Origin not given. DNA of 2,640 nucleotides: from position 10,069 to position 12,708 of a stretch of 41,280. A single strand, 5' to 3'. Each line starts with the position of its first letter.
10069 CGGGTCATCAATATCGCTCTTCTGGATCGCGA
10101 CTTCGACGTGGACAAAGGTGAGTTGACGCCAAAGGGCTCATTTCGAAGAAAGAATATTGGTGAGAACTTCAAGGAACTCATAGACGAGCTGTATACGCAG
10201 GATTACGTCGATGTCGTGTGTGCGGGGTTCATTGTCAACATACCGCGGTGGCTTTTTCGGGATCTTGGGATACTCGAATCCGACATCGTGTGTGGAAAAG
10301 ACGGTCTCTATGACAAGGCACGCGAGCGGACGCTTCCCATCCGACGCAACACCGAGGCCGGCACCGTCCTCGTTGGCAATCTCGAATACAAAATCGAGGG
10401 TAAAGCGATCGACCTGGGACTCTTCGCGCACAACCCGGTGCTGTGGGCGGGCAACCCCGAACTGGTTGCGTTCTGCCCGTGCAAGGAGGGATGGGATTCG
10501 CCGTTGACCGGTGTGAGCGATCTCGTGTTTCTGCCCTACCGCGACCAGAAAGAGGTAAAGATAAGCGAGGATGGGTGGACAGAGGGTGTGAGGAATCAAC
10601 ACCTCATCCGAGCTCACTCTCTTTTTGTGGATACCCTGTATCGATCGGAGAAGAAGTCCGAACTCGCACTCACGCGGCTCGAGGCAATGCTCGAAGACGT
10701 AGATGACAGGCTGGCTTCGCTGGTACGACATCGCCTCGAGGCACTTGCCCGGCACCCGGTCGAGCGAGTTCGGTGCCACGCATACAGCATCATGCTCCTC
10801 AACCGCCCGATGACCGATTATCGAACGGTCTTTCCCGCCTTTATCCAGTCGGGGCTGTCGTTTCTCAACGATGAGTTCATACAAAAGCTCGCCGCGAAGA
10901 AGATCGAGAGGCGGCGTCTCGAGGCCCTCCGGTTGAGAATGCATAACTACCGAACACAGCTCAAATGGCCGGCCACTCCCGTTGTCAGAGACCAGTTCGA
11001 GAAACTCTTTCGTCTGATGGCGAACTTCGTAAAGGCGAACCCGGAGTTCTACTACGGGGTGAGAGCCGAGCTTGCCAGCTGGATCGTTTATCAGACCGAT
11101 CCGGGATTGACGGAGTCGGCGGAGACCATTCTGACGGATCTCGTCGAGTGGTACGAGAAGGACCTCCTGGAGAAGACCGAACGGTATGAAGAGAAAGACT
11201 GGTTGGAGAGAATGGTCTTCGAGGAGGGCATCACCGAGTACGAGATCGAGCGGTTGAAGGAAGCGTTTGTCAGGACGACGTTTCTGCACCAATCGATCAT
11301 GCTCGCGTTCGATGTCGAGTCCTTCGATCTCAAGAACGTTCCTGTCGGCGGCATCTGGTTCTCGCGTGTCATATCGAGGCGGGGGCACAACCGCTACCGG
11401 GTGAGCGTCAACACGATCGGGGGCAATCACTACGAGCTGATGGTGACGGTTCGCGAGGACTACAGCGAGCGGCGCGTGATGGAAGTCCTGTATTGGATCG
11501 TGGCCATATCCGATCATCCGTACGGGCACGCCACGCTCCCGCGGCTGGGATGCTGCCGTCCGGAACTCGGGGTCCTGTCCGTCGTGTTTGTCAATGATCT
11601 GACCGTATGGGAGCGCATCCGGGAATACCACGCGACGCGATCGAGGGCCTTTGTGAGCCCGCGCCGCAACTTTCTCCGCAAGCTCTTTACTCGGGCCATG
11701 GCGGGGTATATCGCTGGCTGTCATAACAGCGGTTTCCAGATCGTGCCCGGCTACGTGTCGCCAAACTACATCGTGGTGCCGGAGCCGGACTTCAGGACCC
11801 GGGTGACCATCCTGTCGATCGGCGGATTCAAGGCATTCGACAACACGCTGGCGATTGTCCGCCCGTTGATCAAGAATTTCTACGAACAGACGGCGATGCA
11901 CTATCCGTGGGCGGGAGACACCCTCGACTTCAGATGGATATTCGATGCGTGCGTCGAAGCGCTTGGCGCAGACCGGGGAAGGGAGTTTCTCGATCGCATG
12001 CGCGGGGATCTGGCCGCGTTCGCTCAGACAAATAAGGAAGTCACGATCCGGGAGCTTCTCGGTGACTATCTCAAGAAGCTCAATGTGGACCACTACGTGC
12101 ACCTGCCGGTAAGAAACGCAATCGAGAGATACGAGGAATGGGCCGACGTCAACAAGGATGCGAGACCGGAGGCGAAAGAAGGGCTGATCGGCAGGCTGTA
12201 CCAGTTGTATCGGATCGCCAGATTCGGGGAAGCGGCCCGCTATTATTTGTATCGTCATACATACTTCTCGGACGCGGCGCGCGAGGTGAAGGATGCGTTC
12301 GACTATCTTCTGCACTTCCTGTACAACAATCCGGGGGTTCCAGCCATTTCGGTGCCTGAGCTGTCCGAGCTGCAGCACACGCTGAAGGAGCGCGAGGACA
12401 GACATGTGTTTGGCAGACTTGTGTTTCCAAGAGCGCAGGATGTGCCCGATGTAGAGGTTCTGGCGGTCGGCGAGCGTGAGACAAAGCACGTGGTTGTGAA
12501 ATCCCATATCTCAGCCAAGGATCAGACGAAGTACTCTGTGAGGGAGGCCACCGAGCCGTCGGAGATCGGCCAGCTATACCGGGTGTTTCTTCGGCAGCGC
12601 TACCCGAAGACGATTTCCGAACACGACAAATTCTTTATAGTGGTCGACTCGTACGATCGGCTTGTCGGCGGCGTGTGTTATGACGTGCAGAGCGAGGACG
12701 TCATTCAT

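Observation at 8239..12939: Megaprotein joining an AMP-forming acyl-CoA synthetase, about 800 aa of dark sequence and a C-terminal GNAT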

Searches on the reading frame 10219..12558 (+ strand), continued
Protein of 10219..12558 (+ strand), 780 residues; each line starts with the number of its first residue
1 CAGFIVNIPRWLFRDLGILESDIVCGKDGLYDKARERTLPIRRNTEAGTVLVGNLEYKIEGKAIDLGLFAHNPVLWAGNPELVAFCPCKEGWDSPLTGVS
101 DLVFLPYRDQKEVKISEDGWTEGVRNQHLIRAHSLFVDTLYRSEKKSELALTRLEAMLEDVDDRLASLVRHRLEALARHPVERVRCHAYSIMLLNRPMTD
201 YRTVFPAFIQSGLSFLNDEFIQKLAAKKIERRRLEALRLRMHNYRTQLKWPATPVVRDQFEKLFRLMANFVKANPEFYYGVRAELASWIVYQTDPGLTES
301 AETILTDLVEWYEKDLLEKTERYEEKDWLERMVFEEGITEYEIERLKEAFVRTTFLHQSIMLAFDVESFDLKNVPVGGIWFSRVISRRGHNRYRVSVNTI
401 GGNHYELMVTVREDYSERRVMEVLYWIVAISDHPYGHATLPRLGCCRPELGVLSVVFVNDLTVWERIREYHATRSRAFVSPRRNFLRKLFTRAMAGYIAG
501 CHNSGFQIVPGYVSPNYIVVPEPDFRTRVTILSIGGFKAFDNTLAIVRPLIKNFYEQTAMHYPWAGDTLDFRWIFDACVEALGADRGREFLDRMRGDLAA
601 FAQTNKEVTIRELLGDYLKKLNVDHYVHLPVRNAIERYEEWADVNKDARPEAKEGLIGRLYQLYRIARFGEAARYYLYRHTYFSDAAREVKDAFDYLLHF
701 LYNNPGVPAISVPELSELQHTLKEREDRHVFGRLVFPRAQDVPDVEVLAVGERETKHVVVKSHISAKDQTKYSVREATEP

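Call 53: search_protein_families(library=ncbifam, proteins=[window:10219-12558:+], max_evalue=1)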
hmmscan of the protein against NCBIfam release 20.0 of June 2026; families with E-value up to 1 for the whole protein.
window:10219-12558:+ (780 aa): 0 families

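Call 69: fold_search(model_id=the predicted structure, library=pdb)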
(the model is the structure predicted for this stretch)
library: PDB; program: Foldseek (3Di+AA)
matches with E <= 10: 1594; with E <= 0.001: 39
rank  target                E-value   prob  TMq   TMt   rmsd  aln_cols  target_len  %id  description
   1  5t23                  2.6e-05  1.00  0.22  0.21  17.8       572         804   13  PI3Kg IN COMPLEX WITH 5d (released 2017-04-19)
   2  8rxr_B                4.0e-05  1.00  0.24  0.32  14.6       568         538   12  Crystal structure of VPS34 in complex with inhibitor SB02024 (released 2024-03-20)
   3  9mhg_B                4.5e-05  1.00  0.23  0.22  17.8       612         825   12  Cryo EM reconstruction of PI3KC3-C1 in complex with Human RAB1A(Q70L), VPS34 kinase domain in the inactive conformatio (released 2025-02-12)
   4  6ykg                  4.7e-05  1.00  0.24  0.30  15.9       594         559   12  Structure-based exploration of selectivity for ATM inhibitors in Huntingtons disease (released 2021-04-14)
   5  5dfz_C                5.4e-05  1.00  0.23  0.23  15.1       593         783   12  Structure of Vps34 complex II from S. cerevisiae. (released 2015-10-07)
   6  9e4v                  5.8e-05  1.00  0.22  0.30  15.8       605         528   11  The structure of human vacuolar protein sorting 34 catalytic domain bound to MES (released 2024-11-06)
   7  3ihy_C                6.4e-05  1.00  0.23  0.31  15.6       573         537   12  Human PIK3C3 crystal structure (released 2009-10-13)
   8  7z75                  7.3e-05  1.00  0.21  0.20  16.5       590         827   12  PI3KC2a core in complex with PITCOIN3 (released 2022-08-31)
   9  9mhh_B                9.0e-05  1.00  0.25  0.24  16.5       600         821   13  PI3KC3-C1 in complex with RAB1A. VPS34 kinase domain active conformation (released 2025-02-12)
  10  8bfu                  9.0e-05  1.00  0.22  0.21  15.8       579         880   15  Crystal structure of the apo p110alpha catalytic subunit from homo sapiens (released 2023-02-15)
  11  8rxr_A                1.1e-04  1.00  0.23  0.31  15.6       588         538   12  Crystal structure of VPS34 in complex with inhibitor SB02024 (released 2024-03-20)
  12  4oys                  1.1e-04  1.00  0.24  0.30  14.7       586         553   13  CRYSTAL STRUCTURE OF VPS34 IN COMPLEX WITH SAR405. (released 2014-10-22)
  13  3ihy_A                1.2e-04  1.00  0.23  0.31  15.3       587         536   12  Human PIK3C3 crystal structure (released 2009-10-13)
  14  5flc_B                1.5e-04  0.99  0.16  0.13  20.3       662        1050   12  Architecture of human mTOR Complex 1 - 5.9 Angstrom reconstruction (released 2015-12-30)
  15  3ihy_B                1.6e-04  1.00  0.23  0.30  15.7       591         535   12  Human PIK3C3 crystal structure (released 2009-10-13)
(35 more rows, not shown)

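Call 79: search_protein_families(library=pfam, proteins=[L061:4207-5301:+, L068:197-1591:+, L061:10650-11687:-, L051:16589-17575:-, L061:15682-16986:+, L074:5551-6048:-, L006:1961-3994:+, L074:6096-6710:-, L029:2500-3963:+, L062:4826-6019:+], max_evalue=0.0001)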
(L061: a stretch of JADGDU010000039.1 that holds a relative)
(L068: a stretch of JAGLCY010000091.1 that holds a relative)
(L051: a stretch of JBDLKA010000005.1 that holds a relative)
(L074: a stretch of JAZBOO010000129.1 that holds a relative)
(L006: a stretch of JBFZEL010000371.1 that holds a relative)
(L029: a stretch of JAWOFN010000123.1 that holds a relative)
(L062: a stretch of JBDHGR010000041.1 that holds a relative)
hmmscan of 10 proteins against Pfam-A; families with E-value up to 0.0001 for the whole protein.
L061:4207-5301:+ (364 aa): 2 families
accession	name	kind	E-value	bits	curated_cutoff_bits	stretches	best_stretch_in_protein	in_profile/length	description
PF02518.31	HATPase_c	-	1.6e-27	96.6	26.4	1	248-360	2-109/111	Histidine kinase-, DNA gyrase B-, and HSP90-like ATPase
PF00512.31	HisKA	-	4.2e-14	52.8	26.9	1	137-198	1-61/66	His Kinase A (phospho-acceptor) domain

L068:197-1591:+ (464 aa): 1 family
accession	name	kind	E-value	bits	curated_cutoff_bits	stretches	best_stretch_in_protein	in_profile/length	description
PF00209.24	SNF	-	1.1e-49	170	27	2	5-127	1-117/524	Sodium:neurotransmitter symporter family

L061:10650-11687:- (345 aa): 1 family
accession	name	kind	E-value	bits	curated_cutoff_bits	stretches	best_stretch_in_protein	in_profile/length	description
PF13367.11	PrsW-protease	-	2.8e-18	66.6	23.5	1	44-212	6-193/196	PrsW family intramembrane metalloprotease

L051:16589-17575:- (328 aa): 1 family
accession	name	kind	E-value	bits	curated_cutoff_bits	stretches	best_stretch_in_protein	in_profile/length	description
PF03099.24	BPL_LplA_LipB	-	2e-07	31.4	21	1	109-206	36-133/133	Biotin/lipoate A/B protein ligase family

L061:15682-16986:+ (434 aa): 2 families
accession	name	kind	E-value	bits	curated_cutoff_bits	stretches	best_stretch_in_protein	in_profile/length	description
PF03349.22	Toluene_X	-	1.1e-53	182.6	29.7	1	15-434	2-421/421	Outer membrane protein transport protein (OMPP1/FadL/TodX)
PF13609.12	Porin_4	-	1.8e-05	25.2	27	1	217-384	152-294/310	Gram-negative porin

L074:5551-6048:- (165 aa): 2 families
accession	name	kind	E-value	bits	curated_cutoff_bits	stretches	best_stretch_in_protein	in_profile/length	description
PF02082.26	Rrf2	-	8e-30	104.1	30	1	20-149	2-132/132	Iron-dependent Transcriptional regulator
PF09339.16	HTH_IclR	-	7.6e-05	22.8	22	0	26-69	5-48/52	IclR helix-turn-helix domain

L006:1961-3994:+ (677 aa): 7 families
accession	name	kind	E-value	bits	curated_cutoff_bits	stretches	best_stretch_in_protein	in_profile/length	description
PF00326.27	Peptidase_S9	-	7.7e-48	163.2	22.6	1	469-675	2-209/213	Prolyl oligopeptidase family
PF07676.18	PD40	-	2.6e-22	78.7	20.9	2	86-112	10-37/38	WD40-like Beta Propeller Repeat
PF00930.27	DPPIV_N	-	2.8e-17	62.9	22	1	193-281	258-343/354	Dipeptidyl peptidase IV (DPP IV) N-terminal region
PF12146.15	Hydrolase_4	-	1.3e-05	25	27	0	478-568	28-114/239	Serine aminopeptidase, S33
PF12894.13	ANAPC4_WD40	-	2.6e-05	24.8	22.9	0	314-344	36-65/91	Anaphase-promoting complex subunit 4 WD40 domain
PF25174.1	Beta-prop_THOC3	-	3.1e-05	23.6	305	0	80-144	125-187/272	THOC3 beta-propeller domain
PF05448.18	AXE1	-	3.8e-05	23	21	0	429-540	62-185/321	Acetyl xylan esterase (AXE1)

L074:6096-6710:- (204 aa): 0 families

L029:2500-3963:+ (487 aa): 3 families
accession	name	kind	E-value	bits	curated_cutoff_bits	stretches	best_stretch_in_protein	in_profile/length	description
PF00710.25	Asparaginase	-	2.6e-55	187.4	22.5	1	125-316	3-188/193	Asparaginase, N-terminal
PF17763.6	Asparaginase_C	-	1.6e-28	99.4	34.6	1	338-462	1-114/114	Glutaminase/Asparaginase C-terminal domain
PF18195.6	GatD_N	-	6.3e-17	61.1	25.7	1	47-100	1-53/54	GatD N-terminal domain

L062:4826-6019:+ (397 aa): 1 family
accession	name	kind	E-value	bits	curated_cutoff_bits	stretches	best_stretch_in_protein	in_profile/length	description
PF00144.29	Beta-lactamase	-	1.2e-51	176.3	27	1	51-377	3-313/329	Beta-lactamase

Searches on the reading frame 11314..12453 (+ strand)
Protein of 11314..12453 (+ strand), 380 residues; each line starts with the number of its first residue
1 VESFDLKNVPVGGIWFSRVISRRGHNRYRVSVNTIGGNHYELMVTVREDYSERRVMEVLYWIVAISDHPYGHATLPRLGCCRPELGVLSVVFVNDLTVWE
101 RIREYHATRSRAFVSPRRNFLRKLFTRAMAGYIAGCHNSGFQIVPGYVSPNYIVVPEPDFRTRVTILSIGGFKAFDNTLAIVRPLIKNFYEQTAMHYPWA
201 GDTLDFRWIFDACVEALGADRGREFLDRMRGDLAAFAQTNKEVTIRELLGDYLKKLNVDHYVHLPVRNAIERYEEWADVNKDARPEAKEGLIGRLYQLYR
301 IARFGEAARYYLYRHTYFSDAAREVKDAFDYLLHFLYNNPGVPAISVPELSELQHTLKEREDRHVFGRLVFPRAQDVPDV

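Call 72: search_protein_representatives(protein=window:11314-12453:+)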
Query: 380 residues. Proteins with E-value up to 0.001 (for the whole library): 213; up to 1e-10: 156; up to 1e-30: 84. The best 150 are listed.
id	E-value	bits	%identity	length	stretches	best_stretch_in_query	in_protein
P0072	3.6e-108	378.6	47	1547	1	2-376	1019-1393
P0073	9.9e-104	363.9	43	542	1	2-375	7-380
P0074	3.0e-100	352.5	43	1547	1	2-375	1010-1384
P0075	5.6e-99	348.3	44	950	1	3-375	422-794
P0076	6.0e-99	348.2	44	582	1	2-376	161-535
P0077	6.3e-97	341.5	41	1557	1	2-376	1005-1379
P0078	5.4e-95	335.2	43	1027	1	3-373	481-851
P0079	1.8e-93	330.2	41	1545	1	3-374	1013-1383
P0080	3.3e-93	329.3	42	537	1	5-377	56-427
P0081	1.7e-92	327.0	44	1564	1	2-379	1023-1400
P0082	8.2e-92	324.7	40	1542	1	3-375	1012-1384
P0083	2.0e-89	316.9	40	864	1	2-375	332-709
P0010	6.5e-88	311.9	40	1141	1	2-375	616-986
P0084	7.4e-87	308.4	37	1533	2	3-376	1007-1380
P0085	2.9e-83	296.6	40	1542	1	3-375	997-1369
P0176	5.9e-19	84.9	26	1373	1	6-375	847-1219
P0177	7.7e-19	84.5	22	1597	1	4-375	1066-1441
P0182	2.7e-18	82.7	23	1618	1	5-340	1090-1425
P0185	2.4e-17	79.6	26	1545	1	5-329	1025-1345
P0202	4.3e-14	68.8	21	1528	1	5-376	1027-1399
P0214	6.0e-12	61.8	25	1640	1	6-370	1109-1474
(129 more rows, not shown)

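Call 73: search_protein_families(library=pfam, proteins=[P0177, P0182, P0214, P0176, P0185, P0202], max_evalue=0.001)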
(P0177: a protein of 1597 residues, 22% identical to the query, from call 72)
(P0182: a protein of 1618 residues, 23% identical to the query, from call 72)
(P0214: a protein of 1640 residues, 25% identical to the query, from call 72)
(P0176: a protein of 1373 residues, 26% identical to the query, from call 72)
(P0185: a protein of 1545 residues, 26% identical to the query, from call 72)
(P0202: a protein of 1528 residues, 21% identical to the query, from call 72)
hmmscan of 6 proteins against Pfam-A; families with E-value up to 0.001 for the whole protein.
P0177 (1597 aa): 4 families
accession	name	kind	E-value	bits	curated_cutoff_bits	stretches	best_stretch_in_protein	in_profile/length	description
PF00501.34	AMP-binding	-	1.1e-57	196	29.9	1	117-506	1-383/384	AMP-binding enzyme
PF23562.2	AMP-binding_C_3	-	8.3e-07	29.9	20.8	1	548-667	7-122/124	AMP-binding enzyme C-terminal domain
PF00583.31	Acetyltransf_1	-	5.1e-06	27.2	20.7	1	1504-1580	34-116/116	Acetyltransferase (GNAT) family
PF13508.13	Acetyltransf_7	-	6.4e-05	23.7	27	1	1503-1581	3-83/84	Acetyltransferase (GNAT) domain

P0182 (1618 aa): 4 families
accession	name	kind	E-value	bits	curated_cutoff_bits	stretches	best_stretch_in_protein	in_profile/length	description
PF00501.34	AMP-binding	-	1.5e-67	228.5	29.9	1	167-541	8-384/384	AMP-binding enzyme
PF23562.2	AMP-binding_C_3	-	7.6e-13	49.4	20.8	1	583-702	7-122/124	AMP-binding enzyme C-terminal domain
PF00583.31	Acetyltransf_1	-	7.5e-08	33.1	20.7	1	1514-1601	27-116/116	Acetyltransferase (GNAT) family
PF13508.13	Acetyltransf_7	-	2.3e-06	28.3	27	1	1523-1602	2-83/84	Acetyltransferase (GNAT) domain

P0214 (1640 aa): 6 families
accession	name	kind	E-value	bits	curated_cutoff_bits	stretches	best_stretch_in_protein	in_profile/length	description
PF00501.34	AMP-binding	-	7.5e-61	206.5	29.9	1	146-531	1-384/384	AMP-binding enzyme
PF23562.2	AMP-binding_C_3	-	3.6e-10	40.7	20.8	1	572-691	7-122/124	AMP-binding enzyme C-terminal domain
PF00583.31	Acetyltransf_1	-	4.7e-08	33.8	20.7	1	1537-1605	28-97/116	Acetyltransferase (GNAT) family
PF13508.13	Acetyltransf_7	-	8.6e-07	29.7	27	1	1541-1602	2-63/84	Acetyltransferase (GNAT) domain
PF14542.12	Acetyltransf_CG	-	1.4e-05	25.6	30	1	1544-1616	2-73/80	GCN5-related N-acetyl-transferase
PF13527.13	Acetyltransf_9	-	0.00014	22.3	25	1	1571-1619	76-124/127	Acetyltransferase (GNAT) domain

P0176 (1373 aa): 4 families
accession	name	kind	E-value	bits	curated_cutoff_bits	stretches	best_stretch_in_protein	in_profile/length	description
PF00501.34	AMP-binding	-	2e-51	175.5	29.9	1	3-301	77-384/384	AMP-binding enzyme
PF23562.2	AMP-binding_C_3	-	2.5e-09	38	20.8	1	341-460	7-122/124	AMP-binding enzyme C-terminal domain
PF00583.31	Acetyltransf_1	-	1.4e-07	32.2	20.7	1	1273-1346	27-98/116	Acetyltransferase (GNAT) family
PF13508.13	Acetyltransf_7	-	3.2e-06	27.9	27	1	1281-1360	2-83/84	Acetyltransferase (GNAT) domain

P0185 (1545 aa): 5 families
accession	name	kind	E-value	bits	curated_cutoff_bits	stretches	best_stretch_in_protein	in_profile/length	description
PF00501.34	AMP-binding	-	4.9e-65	220.2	29.9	1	105-483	1-384/384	AMP-binding enzyme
PF23562.2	AMP-binding_C_3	-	4.4e-10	40.4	20.8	1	524-642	8-122/124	AMP-binding enzyme C-terminal domain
PF00583.31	Acetyltransf_1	-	5.1e-05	24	20.7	1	1450-1517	28-96/116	Acetyltransferase (GNAT) family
PF13508.13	Acetyltransf_7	-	9.6e-05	23.1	27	1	1455-1533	3-83/84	Acetyltransferase (GNAT) domain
PF14542.12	Acetyltransf_CG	-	0.0001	22.8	30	1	1460-1518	5-62/80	GCN5-related N-acetyl-transferase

P0202 (1528 aa): 4 families
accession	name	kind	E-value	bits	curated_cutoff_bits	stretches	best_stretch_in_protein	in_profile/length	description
PF00501.34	AMP-binding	-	6e-43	147.5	29.9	1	96-473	2-384/384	AMP-binding enzyme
PF23562.2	AMP-binding_C_3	-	7.4e-12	46.2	20.8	1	514-633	7-122/124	AMP-binding enzyme C-terminal domain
PF00583.31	Acetyltransf_1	-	6e-07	30.2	20.7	1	1452-1519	24-92/116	Acetyltransferase (GNAT) family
PF13508.13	Acetyltransf_7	-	0.00051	20.8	27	0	1464-1517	6-59/84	Acetyltransferase (GNAT) domain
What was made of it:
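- It is also seen in all six full-length proteins of the weakest (21-26% identical) matches that were scanned (calls 72, 73).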
